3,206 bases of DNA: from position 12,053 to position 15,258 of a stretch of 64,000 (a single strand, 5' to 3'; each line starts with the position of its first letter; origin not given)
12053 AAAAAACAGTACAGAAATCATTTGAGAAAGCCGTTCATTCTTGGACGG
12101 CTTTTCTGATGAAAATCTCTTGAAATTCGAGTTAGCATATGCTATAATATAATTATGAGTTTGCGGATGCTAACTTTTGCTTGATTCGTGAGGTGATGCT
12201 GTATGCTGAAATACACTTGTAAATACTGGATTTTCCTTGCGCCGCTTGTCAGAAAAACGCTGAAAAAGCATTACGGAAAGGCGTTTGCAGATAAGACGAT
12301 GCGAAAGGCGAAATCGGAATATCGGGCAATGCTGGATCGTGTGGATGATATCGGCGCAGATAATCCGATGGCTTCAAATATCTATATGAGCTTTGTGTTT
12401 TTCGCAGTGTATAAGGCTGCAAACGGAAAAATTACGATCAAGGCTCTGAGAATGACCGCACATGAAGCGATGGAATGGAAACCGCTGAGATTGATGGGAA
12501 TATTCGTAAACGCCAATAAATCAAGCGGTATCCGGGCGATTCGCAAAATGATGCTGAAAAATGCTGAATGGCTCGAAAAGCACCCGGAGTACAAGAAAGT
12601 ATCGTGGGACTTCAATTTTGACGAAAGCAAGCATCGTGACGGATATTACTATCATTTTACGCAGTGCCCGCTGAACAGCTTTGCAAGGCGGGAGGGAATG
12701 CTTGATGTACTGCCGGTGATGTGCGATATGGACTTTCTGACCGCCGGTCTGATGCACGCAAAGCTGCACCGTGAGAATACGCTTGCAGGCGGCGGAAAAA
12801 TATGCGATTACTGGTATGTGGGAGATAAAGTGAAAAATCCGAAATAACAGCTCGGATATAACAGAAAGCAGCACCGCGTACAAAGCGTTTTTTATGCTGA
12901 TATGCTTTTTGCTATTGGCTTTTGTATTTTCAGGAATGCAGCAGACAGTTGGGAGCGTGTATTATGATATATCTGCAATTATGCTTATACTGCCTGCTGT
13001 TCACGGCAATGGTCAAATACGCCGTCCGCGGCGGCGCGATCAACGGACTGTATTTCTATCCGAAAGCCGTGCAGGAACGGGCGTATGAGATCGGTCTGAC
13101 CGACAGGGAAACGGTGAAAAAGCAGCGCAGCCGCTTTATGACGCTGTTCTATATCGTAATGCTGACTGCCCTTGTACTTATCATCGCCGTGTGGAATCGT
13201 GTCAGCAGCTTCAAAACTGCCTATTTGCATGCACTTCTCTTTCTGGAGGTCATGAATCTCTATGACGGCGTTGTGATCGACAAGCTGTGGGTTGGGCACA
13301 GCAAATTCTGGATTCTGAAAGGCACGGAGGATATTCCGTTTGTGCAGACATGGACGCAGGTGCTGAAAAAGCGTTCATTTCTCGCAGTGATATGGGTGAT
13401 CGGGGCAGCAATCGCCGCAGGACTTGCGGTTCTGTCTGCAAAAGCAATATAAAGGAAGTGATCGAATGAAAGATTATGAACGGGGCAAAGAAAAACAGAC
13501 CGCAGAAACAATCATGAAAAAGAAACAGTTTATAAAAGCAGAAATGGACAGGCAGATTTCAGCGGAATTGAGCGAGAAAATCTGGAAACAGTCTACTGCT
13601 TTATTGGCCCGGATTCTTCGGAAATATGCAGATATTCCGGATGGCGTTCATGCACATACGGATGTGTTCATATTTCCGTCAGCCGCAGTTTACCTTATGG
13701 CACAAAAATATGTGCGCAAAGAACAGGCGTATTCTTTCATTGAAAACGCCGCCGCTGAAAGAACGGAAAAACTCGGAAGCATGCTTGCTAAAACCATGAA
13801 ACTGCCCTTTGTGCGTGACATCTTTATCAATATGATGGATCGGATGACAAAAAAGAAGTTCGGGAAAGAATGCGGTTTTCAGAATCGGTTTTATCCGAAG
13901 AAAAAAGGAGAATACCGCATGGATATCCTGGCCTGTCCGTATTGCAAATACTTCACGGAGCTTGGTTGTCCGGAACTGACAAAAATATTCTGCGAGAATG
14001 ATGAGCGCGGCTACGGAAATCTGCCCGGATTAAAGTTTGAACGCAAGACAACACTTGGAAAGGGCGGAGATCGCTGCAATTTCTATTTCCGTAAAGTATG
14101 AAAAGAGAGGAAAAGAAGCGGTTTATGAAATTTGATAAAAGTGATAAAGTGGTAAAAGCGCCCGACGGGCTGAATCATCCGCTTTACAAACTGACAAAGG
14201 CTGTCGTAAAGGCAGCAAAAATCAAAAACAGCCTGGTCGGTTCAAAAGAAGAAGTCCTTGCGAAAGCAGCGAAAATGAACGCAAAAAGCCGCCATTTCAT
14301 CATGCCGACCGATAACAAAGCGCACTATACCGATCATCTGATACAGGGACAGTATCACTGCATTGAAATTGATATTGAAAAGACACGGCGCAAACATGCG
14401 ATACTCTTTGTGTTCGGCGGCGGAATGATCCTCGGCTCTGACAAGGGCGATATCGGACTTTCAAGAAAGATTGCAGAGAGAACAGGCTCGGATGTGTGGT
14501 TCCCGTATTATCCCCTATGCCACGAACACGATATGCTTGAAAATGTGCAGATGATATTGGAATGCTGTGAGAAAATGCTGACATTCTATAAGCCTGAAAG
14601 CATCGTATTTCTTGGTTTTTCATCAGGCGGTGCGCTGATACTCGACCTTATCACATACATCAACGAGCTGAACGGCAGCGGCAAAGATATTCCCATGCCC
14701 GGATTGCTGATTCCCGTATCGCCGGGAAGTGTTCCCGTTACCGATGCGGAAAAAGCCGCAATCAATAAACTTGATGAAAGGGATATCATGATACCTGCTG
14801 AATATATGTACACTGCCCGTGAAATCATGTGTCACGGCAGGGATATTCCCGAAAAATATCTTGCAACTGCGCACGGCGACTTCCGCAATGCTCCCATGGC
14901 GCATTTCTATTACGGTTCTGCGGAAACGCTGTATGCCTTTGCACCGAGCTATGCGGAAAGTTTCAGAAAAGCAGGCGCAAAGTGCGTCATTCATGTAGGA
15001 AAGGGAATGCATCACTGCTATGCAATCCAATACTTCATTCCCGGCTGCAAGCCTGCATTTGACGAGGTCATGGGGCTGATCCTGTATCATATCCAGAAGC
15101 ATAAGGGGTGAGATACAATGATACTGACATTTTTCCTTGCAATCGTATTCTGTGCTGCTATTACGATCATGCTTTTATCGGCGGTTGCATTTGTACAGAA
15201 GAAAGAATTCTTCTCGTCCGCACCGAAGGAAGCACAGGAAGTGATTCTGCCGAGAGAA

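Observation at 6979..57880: Gene-oriented structured repeat family: at least ten copies, each starting at or just after a stop codon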

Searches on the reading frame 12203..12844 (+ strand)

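Call 75: search_protein_families(library=pfam, proteins=[window:12203-12844:+], max_evalue=0.01)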
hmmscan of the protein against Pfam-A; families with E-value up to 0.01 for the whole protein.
window:12203-12844:+ (214 aa): 1 family
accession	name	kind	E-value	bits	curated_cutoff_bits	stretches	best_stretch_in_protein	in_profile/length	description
PF14196.11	ATC_hydrolase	-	5.4e-23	82.8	28.1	1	59-205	2-145/145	L-2-amino-thiazoline-4-carboxylic acid hydrolase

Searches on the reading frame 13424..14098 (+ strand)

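Call 75: search_protein_families(library=pfam, proteins=[window:13424-14098:+], max_evalue=0.01)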
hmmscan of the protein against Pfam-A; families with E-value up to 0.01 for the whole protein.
window:13424-14098:+ (225 aa): 1 family
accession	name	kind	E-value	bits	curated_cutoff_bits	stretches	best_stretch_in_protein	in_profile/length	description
PF14196.11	ATC_hydrolase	-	6.9e-24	85.7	28.1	1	87-222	10-145/145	L-2-amino-thiazoline-4-carboxylic acid hydrolase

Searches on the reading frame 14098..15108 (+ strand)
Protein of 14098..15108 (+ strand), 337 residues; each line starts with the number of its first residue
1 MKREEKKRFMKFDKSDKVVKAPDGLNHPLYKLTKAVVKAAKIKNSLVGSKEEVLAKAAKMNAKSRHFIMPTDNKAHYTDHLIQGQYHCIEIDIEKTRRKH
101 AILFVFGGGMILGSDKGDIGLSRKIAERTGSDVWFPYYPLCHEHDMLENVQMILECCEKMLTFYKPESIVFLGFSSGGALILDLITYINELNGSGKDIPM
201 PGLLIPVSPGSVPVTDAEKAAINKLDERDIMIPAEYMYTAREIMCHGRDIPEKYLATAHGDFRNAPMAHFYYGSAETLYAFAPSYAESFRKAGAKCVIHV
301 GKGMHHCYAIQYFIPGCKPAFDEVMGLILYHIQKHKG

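Call 75: search_protein_families(library=pfam, proteins=[window:14098-15108:+], max_evalue=0.01)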
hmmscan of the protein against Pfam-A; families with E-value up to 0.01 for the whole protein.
window:14098-15108:+ (337 aa): 2 families
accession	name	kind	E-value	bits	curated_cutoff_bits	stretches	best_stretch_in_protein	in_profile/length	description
PF07859.19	Abhydrolase_3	-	8.8e-17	62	25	1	102-309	1-209/210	alpha/beta hydrolase fold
PF10340.15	Say1_Mug180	-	0.0045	16.3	21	1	102-223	125-249/374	Steryl acetyl hydrolase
